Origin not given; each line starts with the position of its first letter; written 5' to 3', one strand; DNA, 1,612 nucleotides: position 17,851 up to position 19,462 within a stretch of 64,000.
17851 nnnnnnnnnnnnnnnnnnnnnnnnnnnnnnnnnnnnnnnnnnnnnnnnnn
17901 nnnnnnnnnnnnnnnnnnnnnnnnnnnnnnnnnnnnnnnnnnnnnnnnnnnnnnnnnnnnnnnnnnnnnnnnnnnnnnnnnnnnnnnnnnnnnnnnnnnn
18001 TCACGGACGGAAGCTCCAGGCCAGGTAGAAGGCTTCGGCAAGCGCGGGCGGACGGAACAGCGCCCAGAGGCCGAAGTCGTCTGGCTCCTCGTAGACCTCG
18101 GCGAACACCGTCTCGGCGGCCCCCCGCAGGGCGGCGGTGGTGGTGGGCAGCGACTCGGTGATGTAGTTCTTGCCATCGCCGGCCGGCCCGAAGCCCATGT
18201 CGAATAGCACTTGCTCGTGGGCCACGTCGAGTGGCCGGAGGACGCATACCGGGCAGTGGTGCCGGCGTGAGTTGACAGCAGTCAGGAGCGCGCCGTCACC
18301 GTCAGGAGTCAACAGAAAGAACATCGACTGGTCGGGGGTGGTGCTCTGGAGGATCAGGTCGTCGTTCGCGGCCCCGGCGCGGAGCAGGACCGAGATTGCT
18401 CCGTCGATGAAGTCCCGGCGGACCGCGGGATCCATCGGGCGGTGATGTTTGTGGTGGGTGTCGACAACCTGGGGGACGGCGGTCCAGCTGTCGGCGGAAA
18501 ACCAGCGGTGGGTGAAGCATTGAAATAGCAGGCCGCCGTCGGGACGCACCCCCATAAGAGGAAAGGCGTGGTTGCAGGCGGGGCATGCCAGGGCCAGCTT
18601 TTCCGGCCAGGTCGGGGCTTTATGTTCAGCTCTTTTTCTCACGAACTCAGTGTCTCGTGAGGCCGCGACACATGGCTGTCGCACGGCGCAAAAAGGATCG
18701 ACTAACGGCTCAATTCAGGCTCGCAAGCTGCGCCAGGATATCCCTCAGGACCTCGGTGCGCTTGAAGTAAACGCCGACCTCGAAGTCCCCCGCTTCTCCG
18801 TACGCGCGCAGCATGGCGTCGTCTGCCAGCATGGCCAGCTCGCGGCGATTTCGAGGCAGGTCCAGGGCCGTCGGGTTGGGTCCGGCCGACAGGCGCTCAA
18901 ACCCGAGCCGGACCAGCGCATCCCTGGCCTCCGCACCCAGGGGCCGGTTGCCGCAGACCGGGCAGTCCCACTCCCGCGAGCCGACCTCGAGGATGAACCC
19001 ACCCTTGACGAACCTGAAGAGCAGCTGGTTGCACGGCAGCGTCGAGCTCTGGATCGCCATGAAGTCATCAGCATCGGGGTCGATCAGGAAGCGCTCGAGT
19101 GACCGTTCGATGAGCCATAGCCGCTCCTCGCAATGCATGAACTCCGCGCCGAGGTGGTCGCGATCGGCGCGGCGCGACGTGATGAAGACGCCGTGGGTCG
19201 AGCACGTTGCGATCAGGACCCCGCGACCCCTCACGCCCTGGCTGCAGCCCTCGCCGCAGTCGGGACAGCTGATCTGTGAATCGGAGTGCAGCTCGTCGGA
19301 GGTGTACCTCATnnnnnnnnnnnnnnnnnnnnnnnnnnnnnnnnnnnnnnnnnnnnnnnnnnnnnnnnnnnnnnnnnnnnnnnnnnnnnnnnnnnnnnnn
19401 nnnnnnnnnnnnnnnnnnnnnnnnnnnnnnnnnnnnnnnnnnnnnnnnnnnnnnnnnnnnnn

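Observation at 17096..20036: Three tandem paralogous Zn-ribbon genes translationally coupled to an HDAC-family hydrolase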

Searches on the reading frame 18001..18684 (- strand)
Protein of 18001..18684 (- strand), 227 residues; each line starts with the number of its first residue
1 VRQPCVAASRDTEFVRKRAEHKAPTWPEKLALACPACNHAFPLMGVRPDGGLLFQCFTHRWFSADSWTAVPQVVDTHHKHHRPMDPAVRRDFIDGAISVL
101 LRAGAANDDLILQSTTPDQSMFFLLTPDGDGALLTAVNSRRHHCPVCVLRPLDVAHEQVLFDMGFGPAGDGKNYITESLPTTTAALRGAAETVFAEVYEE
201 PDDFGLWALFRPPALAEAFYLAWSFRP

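Call 3: search_protein_families(library=pfam, proteins=[window:18001-18684:-], max_evalue=1)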
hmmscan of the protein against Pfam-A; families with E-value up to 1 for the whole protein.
window:18001-18684:- (227 aa): 3 families
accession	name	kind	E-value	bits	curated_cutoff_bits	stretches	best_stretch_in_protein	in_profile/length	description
PF24110.1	DUF7385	-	0.17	12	28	1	20-42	15-37/72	Family of unknown function (DUF7385)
PF13453.11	Zn_ribbon_TFIIB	-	0.32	10.9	22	0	34-56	2-22/41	Transcription factor zinc-finger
PF03966.22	Trm112p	-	0.33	11.4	22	1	31-42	25-36/40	Trm112p-like protein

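Call 23: search_protein_families(library=padloc, proteins=[window:18001-18642:-], max_evalue=0.01)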
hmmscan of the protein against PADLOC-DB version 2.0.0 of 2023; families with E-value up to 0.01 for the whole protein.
window:18001-18642:- (213 aa): 0 families

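Call 24: search_protein_families(library=ncbifam, proteins=[window:18001-18642:-], max_evalue=0.01)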
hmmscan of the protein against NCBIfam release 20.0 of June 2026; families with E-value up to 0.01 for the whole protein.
window:18001-18642:- (213 aa): 0 families

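Call 43: find_homologous_proteins(query=window:18001-18642:-, max_evalue=0.001)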
Query window:18001-18642:- (213 aa): 6 proteins with E <= 0.001 among 1081 candidates.
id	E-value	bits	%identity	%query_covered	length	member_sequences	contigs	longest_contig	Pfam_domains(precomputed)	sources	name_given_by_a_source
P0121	2.3e-123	428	100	86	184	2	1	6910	-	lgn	-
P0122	9.6e-80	285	58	100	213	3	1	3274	-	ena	-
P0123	3.3e-78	280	57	100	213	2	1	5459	PF22552.3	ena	-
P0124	3.7e-73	264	55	100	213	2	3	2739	-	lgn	-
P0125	7.0e-71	256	55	100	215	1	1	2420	-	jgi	jgi:hypothetical protein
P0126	1.2e-30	125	39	82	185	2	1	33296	-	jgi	jgi:hypothetical protein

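Call 44: find_encoding_contigs(protein=P0126, flank=10000, max_places=2)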
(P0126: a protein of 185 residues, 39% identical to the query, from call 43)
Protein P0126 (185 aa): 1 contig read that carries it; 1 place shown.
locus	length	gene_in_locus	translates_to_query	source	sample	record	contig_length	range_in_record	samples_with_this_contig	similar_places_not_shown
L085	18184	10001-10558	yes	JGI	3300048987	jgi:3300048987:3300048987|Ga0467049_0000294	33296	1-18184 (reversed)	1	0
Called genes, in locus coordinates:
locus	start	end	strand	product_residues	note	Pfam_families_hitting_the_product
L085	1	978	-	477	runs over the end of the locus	-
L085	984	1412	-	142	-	-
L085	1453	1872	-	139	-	-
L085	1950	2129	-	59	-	PF05534:HicB (weak)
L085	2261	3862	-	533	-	-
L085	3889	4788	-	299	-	-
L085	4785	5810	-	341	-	PF01145:Band_7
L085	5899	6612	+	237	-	PF00293:NUDIX, PF21906:WHD_NrtR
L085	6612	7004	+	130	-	-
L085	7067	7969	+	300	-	-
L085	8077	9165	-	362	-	-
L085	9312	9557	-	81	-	-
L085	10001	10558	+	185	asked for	-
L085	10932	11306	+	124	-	-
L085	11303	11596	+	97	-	-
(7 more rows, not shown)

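Call 45: find_encoding_contigs(protein=P0123, flank=10000, max_places=2)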
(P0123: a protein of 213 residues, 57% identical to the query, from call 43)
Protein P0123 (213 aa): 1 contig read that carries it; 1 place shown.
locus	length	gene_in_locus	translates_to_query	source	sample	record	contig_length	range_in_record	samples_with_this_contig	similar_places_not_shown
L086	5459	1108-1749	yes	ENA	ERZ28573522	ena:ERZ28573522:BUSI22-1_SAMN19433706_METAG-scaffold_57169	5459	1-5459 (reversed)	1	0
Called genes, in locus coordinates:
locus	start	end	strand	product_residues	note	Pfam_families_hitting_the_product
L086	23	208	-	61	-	-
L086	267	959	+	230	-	PF04471:Mrr_cat, PF13156:Mrr_cat_2 (weak), PF22722:NA-iREase1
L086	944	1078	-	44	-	-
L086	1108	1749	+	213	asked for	PF22552:TY-Chap3 (weak)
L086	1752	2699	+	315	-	PF00850:Hist_deacetyl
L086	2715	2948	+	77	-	-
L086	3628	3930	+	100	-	-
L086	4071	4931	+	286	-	-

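Call 46: find_encoding_contigs(protein=P0122, flank=10000, max_places=2)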
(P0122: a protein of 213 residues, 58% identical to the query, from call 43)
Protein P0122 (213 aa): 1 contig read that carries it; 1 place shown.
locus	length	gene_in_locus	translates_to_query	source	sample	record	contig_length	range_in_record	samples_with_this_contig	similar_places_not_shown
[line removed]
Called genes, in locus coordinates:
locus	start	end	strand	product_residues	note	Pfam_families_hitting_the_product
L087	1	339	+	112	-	?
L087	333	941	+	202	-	-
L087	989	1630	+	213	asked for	-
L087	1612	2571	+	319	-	PF00850:Hist_deacetyl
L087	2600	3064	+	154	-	PF27007:DUF8328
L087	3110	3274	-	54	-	?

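Call 63: search_protein_representatives(alignment_id=A3)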
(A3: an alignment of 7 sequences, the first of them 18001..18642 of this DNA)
Query: 7 sequences, 213 profile positions. Proteins with E-value up to 0.001 (for the whole library): 55; up to 1e-10: 22; up to 1e-30: 6. The best 55 are listed.
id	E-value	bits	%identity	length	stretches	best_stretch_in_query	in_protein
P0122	1.6e-112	390.6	-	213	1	1-213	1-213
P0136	7.0e-65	234.9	-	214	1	6-212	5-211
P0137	3.7e-57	209.7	-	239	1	11-212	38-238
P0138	1.3e-50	188.3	-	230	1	1-211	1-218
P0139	1.1e-39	152.6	-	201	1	12-201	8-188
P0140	2.3e-32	128.6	-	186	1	8-190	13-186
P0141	3.4e-30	121.5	-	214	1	16-200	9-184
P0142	6.3e-25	104.3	-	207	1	13-203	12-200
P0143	9.5e-24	100.5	-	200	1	17-197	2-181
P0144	1.4e-23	100.0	-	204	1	20-203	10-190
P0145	2.0e-23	99.5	-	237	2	69-205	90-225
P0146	2.1e-22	96.1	-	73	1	142-213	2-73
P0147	1.3e-21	93.5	-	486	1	13-200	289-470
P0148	2.3e-20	89.4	-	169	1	70-205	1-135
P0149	8.7e-20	87.5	-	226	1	16-200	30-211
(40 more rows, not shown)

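Call 65: predict_structure(alignment_id=A4)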
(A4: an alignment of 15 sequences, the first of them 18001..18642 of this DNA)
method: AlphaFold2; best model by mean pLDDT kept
length: 213 residues; sequences in the alignment: 15
mean_pLDDT: 84.8   pTM: 0.83
mean pLDDT of the five models: 84.8, 83.7, 83.1, 82.8, 81.0
residues with pLDDT >= 90: 124; 70-90: 60; 50-70: 16; < 50: 13
segments of 3 or more residues with pLDDT < 50: 1-13
pLDDT, mean of each block of 10 residues (from residue 1): 37 69 93 92 91 86 71 94 93 91 77 87 84 79 95 85 93 96 89 92 93 70
secondary structure, 60 per line:
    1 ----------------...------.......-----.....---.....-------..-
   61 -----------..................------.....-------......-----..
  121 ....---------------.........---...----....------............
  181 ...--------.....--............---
elements in order: E17-19 E26-32 E38-42 E46-50 H72-89 E96-100 E108-113 E119-124 H140-148 E152-154 E159-162 H169-183 E192-196 H199-210

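Call 73: find_related_loci(query=A5, collection=metagenome_contigs, flank=8000)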
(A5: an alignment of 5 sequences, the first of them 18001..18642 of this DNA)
Query A5 (213 aa) in metagenome_contigs; peptide patterns used: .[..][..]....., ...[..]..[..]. (x = any residue, [..] = any of these).
600 stretches matched a pattern, but none encodes a relative of the query by tblastn (E <= 1e-3).

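Call 79: search_protein_families(library=pfam, proteins=[L087:2600-3064:+], max_evalue=0.01)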
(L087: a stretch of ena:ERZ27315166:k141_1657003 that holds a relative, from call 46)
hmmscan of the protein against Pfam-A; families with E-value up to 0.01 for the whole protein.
L087:2600-3064:+ (154 aa): 0 families

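Call 96: fold_search(model_id=the predicted structure, library=viral)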
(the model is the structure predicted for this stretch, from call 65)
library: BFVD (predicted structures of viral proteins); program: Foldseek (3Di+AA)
matches with E <= 10: 411; with E <= 0.001: 0
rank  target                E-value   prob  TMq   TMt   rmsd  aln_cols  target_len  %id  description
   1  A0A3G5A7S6            1.4e-02  0.99  0.39  0.46   7.7       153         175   10  Uncharacterized protein [Hyperionvirus sp.]
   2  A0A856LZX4            4.2e-02  0.84  0.33  0.34   7.4       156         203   13  (no name in the UniProt tables at hand)
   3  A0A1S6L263            1.0e-01  0.20  0.23  0.23  16.2       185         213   14  (no name in the UniProt tables at hand)
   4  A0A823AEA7            1.3e-01  0.13  0.15  0.25  13.2       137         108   14  (no name in the UniProt tables at hand)
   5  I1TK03                1.5e-01  0.72  0.29  0.49   8.5       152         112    5  (no name in the UniProt tables at hand)
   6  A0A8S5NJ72            1.9e-01  0.08  0.11  0.20  12.2        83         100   12  Uncharacterized protein [Siphoviridae sp. cttFh17]
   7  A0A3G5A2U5            2.0e-01  0.75  0.35  0.45   5.8       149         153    7  Uncharacterized protein [Harvfovirus sp.]
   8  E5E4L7                2.3e-01  0.33  0.24  0.24  12.3       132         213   11  MotA activator of middle period transcription [Acinetobacter phage Acj61]
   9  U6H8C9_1              2.4e-01  0.38  0.25  0.07   8.2       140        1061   11  GP48 [Caviid herpesvirus 2 str. CIDMTR]
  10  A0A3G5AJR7            2.4e-01  0.20  0.18  0.09   8.0       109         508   11  Proliferating cell nuclear antigen [Solumvirus sp.]
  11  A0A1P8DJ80            2.5e-01  0.07  0.15  0.16  15.4       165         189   10  (no name in the UniProt tables at hand)
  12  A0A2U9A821            2.7e-01  0.30  0.23  0.13   5.2       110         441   12  UL36 [Human herpesvirus 1]
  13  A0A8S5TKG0            3.0e-01  0.08  0.14  0.18  14.0       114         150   18  Uncharacterized protein [Podoviridae sp. ctz6O13]
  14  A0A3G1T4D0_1          3.2e-01  0.16  0.23  0.05  13.3       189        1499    6  Peptidase C76 domain-containing protein [macacine gammaherpesvirus 13]
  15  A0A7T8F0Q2            3.8e-01  0.28  0.24  0.25  12.3       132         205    7  (no name in the UniProt tables at hand)
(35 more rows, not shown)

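Call 110: search_protein_families(library=phrogs, proteins=[window:18001-18642:-], max_evalue=0.01)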
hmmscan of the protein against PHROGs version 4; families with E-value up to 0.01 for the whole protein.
window:18001-18642:- (213 aa): 0 families

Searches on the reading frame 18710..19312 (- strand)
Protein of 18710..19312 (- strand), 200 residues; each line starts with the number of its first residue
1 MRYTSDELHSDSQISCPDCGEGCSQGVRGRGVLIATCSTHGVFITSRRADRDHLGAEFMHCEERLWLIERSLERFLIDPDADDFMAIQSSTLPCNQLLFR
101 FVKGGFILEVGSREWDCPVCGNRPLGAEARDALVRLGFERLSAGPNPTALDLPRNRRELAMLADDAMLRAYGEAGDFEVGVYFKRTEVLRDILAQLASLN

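Call 3: search_protein_families(library=pfam, proteins=[window:18710-19312:-], max_evalue=1)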
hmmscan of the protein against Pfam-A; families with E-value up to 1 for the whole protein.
window:18710-19312:- (200 aa): 10 families
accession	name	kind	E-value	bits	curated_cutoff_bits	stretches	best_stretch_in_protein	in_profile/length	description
PF04423.19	Rad50_zn_hook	-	0.001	19.3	24.3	1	106-134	11-38/52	Rad50 zinc hook motif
PF22552.1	TY-Chap3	-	0.0022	19.1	27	1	69-166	7-101/117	T3SS (YopN, CesT) and YbjN peptide-binding chaperone 3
PF13248.11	Zn_ribbon_3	-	0.011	15.6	27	1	9-21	11-24/26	zinc-ribbon domain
PF13453.11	Zn_ribbon_TFIIB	-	0.069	13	22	0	16-39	2-24/41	Transcription factor zinc-finger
PF07754.17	HVO_2753_ZBP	-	0.08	13.2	33.2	0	12-21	15-24/46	Small zinc finger protein HVO_2753-like, Zn-binding pocket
PF23451.1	Zn_ribbon_PaaD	-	0.18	11.9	27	0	5-20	6-21/53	PaaD zinc beta ribbon domain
PF12677.13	DUF3797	-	0.27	11.6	25.1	0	111-123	10-22/48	Domain of unknown function (DUF3797)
PF24440.1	DUF7559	-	0.41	11.4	27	0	3-21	25-43/52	Family of unknown function (DUF7559)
PF24441.1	DUF7560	-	0.49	10.6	27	0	115-134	6-26/44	Family of unknown function (DUF7560)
PF14690.11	Zn_ribbon_ISL3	-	0.65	10.9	25.5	0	114-124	2-12/47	zinc-finger of transposase IS204/IS1001/IS1096/IS1165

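Call 18: find_encoding_contigs(protein=window:18710-19312:-, flank=10000, max_places=6)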
Protein window:18710-19312:- (200 aa): 1 contig read that carries it; 1 place shown.
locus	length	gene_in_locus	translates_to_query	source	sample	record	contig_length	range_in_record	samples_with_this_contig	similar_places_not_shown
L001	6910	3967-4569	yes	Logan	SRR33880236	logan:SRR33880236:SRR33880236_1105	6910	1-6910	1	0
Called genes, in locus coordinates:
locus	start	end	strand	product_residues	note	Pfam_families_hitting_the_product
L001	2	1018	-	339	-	?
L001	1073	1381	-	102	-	PF17648:Luciferase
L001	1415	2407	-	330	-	PF13280:WYL, PF25583:WCX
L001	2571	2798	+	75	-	PF07878:RHH_5 (weak)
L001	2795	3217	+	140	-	PF01850:PIN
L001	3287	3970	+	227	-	PF22552:TY-Chap3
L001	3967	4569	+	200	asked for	-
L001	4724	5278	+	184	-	-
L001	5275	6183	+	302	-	PF00850:Hist_deacetyl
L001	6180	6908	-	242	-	?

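Call 23: search_protein_families(library=padloc, proteins=[window:18710-19312:-], max_evalue=0.01)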
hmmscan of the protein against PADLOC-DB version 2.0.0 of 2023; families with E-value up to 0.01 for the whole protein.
window:18710-19312:- (200 aa): 0 families

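Call 24: search_protein_families(library=ncbifam, proteins=[window:18710-19312:-], max_evalue=0.01)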
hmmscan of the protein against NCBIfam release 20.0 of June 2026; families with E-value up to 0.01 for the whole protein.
window:18710-19312:- (200 aa): 0 families

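Call 110: search_protein_families(library=phrogs, proteins=[window:18710-19312:-], max_evalue=0.01)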
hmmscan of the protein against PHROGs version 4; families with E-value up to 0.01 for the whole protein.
window:18710-19312:- (200 aa): 0 families
